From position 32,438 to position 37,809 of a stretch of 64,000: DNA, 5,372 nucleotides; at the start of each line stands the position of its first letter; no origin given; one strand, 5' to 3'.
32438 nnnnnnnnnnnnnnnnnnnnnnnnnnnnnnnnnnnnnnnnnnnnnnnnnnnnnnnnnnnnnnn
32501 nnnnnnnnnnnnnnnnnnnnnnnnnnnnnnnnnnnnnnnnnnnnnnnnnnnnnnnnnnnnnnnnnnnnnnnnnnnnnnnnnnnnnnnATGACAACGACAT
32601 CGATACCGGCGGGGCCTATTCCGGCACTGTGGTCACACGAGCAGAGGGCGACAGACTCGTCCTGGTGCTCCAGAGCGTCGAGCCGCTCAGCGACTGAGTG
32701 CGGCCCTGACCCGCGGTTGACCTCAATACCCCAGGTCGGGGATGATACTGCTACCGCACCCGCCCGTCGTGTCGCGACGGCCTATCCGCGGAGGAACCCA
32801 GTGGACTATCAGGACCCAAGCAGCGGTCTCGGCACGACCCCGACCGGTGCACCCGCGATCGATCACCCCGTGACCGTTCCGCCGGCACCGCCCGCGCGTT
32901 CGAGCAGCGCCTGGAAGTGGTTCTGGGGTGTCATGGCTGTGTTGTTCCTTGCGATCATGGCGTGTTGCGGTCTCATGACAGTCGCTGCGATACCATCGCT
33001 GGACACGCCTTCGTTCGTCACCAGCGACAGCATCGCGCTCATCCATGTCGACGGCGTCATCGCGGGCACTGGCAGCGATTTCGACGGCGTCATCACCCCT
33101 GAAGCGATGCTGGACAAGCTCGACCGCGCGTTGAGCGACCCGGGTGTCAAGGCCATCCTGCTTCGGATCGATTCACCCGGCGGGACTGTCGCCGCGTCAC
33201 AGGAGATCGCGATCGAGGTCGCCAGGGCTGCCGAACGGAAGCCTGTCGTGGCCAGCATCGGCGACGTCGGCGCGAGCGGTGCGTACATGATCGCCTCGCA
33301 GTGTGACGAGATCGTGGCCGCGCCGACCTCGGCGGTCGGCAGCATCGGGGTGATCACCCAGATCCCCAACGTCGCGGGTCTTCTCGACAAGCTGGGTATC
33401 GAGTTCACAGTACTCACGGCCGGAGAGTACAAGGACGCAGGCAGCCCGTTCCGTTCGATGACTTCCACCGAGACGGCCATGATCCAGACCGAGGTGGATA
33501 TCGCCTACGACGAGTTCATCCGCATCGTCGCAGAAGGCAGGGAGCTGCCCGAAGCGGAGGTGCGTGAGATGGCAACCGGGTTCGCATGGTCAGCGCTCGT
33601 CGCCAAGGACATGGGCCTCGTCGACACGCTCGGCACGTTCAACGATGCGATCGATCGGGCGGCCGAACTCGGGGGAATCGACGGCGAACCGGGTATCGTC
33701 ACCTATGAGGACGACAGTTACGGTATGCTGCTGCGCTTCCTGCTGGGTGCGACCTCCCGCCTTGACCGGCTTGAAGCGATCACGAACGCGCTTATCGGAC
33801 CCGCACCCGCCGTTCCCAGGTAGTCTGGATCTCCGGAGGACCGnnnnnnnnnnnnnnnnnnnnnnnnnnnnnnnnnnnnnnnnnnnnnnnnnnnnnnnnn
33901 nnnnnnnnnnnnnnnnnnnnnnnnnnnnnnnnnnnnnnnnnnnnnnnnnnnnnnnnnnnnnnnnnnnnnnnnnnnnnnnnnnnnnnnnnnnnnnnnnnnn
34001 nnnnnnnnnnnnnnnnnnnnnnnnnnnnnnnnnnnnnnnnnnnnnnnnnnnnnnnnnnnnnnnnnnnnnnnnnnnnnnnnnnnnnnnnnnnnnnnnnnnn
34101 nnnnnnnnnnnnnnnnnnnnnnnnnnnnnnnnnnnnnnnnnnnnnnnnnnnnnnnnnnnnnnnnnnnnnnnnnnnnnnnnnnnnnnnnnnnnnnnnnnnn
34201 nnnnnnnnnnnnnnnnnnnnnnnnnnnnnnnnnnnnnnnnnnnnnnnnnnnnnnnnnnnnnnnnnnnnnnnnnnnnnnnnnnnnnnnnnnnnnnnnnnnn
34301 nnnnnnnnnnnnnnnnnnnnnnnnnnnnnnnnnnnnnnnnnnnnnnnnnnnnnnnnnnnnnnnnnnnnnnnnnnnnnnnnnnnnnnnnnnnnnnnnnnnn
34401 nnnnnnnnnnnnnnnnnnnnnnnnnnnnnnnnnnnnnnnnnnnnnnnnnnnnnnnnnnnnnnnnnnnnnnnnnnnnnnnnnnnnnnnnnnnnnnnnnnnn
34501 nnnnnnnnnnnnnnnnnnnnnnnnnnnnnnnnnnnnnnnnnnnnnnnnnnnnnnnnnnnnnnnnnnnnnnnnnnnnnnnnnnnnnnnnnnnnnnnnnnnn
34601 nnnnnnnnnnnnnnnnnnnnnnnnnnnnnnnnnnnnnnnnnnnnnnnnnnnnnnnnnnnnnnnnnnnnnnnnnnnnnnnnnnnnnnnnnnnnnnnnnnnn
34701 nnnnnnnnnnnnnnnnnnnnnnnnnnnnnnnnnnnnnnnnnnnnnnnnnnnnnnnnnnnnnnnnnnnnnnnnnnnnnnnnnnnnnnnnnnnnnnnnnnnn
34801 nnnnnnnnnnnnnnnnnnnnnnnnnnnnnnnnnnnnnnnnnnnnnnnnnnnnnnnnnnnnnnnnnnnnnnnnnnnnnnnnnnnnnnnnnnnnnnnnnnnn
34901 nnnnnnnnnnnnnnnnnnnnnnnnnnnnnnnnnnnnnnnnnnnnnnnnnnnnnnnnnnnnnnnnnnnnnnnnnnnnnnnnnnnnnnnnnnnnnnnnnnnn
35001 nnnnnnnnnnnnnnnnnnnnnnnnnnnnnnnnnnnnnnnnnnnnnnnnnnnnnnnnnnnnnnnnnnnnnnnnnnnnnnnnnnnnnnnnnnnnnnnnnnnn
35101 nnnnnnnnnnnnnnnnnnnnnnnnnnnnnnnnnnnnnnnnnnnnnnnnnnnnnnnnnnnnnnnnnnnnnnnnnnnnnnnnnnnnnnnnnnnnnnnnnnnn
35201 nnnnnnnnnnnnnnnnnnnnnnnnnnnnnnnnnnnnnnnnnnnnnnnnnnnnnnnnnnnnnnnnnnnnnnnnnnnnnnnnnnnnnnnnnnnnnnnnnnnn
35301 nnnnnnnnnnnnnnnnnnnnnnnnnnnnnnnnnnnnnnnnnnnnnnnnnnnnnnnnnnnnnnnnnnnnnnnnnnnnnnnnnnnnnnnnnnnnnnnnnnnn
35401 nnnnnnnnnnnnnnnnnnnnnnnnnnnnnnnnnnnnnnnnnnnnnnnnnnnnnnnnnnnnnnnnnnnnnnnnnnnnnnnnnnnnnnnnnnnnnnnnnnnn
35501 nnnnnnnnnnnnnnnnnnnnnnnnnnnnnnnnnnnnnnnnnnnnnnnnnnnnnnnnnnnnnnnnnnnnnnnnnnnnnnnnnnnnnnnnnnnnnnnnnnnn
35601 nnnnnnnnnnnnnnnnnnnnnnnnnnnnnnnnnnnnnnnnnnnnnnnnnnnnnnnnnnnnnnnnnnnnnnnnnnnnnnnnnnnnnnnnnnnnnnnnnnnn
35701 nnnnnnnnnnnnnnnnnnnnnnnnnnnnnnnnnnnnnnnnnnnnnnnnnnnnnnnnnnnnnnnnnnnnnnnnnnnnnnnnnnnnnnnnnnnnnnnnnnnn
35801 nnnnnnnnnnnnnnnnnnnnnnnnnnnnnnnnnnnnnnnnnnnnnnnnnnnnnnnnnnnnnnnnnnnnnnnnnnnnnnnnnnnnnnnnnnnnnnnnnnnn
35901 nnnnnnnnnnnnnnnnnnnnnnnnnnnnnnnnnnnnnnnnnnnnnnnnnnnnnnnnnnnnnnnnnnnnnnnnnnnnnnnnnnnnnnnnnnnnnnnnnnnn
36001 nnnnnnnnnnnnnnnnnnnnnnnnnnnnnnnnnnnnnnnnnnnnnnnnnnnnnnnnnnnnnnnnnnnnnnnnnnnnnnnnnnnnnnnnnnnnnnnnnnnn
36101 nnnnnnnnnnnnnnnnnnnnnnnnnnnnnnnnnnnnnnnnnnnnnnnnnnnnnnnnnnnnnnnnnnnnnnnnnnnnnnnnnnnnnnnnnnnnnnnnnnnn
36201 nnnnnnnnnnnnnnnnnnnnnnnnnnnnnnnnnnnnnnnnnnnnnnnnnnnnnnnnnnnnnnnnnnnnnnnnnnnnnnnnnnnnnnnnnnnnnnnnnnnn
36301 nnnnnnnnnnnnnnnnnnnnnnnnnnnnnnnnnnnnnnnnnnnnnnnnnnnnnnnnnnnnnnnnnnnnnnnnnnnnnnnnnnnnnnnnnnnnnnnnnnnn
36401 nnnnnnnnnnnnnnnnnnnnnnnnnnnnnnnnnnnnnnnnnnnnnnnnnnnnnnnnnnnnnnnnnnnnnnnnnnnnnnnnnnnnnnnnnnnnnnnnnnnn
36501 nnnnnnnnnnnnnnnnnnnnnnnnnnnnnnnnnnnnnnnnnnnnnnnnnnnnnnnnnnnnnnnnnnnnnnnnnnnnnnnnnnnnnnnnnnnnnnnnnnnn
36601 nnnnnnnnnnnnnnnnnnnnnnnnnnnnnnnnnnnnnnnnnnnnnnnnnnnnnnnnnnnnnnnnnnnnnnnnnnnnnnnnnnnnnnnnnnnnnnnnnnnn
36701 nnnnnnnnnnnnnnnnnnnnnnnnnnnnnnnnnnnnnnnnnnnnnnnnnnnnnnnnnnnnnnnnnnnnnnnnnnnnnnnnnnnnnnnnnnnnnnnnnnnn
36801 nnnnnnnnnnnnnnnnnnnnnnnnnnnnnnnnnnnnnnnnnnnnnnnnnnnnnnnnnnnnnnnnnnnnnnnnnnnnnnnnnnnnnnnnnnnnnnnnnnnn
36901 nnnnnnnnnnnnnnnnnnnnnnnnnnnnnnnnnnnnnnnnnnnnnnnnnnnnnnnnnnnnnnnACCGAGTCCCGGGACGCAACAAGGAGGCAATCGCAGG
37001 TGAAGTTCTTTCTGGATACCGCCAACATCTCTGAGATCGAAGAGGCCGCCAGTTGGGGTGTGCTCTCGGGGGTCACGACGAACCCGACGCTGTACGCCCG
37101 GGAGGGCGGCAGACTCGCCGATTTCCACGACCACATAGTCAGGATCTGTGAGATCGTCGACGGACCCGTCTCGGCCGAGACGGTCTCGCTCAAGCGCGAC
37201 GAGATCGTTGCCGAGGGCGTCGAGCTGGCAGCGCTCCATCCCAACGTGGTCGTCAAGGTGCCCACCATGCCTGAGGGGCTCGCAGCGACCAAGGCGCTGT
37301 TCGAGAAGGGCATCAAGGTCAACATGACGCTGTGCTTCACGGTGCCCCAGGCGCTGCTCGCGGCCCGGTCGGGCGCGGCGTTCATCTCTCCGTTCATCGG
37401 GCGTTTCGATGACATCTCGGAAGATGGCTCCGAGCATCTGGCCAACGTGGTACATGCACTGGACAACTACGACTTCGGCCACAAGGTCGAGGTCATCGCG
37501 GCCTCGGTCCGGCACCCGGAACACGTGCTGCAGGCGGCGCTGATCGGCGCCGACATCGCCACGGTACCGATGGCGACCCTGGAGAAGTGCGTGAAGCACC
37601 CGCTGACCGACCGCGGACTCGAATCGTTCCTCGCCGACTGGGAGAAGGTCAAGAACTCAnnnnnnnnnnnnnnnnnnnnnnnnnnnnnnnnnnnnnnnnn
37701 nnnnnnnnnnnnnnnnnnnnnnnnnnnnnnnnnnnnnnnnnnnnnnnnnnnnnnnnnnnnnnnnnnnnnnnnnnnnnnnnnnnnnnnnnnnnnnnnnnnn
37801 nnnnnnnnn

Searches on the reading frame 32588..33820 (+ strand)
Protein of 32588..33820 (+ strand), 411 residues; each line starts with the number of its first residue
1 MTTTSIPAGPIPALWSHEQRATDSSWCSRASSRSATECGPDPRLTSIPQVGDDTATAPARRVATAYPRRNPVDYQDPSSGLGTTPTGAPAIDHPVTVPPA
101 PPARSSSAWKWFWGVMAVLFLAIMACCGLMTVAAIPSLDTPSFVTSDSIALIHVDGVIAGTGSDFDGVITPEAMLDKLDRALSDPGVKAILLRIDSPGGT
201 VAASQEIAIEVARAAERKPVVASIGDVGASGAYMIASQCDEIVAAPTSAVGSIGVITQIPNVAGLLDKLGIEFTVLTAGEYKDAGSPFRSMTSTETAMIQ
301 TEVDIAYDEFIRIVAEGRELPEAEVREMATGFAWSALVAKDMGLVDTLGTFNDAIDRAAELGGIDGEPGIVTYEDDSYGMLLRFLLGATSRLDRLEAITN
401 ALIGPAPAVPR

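Call 25: search_protein_families(library=pfam, proteins=[window:32588-33820:+], max_evalue=0.00001)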
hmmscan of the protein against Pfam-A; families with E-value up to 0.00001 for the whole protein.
window:32588-33820:+ (411 aa): 2 families
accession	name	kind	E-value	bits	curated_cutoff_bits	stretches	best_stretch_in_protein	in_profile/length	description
PF01343.23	Peptidase_S49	-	1.2e-49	168.6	24.9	1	215-363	4-152/154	Peptidase family S49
PF25145.1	NfeD1b_N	-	6.6e-08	32.8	40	1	183-264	27-106/189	NfeD1b, N-terminal domain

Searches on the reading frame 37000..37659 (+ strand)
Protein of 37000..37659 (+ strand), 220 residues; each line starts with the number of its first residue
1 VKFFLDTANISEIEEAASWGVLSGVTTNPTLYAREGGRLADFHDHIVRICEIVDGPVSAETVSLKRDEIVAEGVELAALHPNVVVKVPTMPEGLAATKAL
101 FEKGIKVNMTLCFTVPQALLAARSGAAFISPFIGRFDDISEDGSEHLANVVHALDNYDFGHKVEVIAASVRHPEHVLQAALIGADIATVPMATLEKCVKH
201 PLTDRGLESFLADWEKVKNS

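Call 25: search_protein_families(library=pfam, proteins=[window:37000-37659:+], max_evalue=0.00001)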
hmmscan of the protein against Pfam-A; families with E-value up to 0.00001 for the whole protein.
window:37000-37659:+ (220 aa): 1 family
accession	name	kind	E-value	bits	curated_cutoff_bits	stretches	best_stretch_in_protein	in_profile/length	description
PF00923.25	TAL_FSA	-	4.5e-54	184.2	27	1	3-218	1-282/285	Transaldolase/Fructose-6-phosphate aldolase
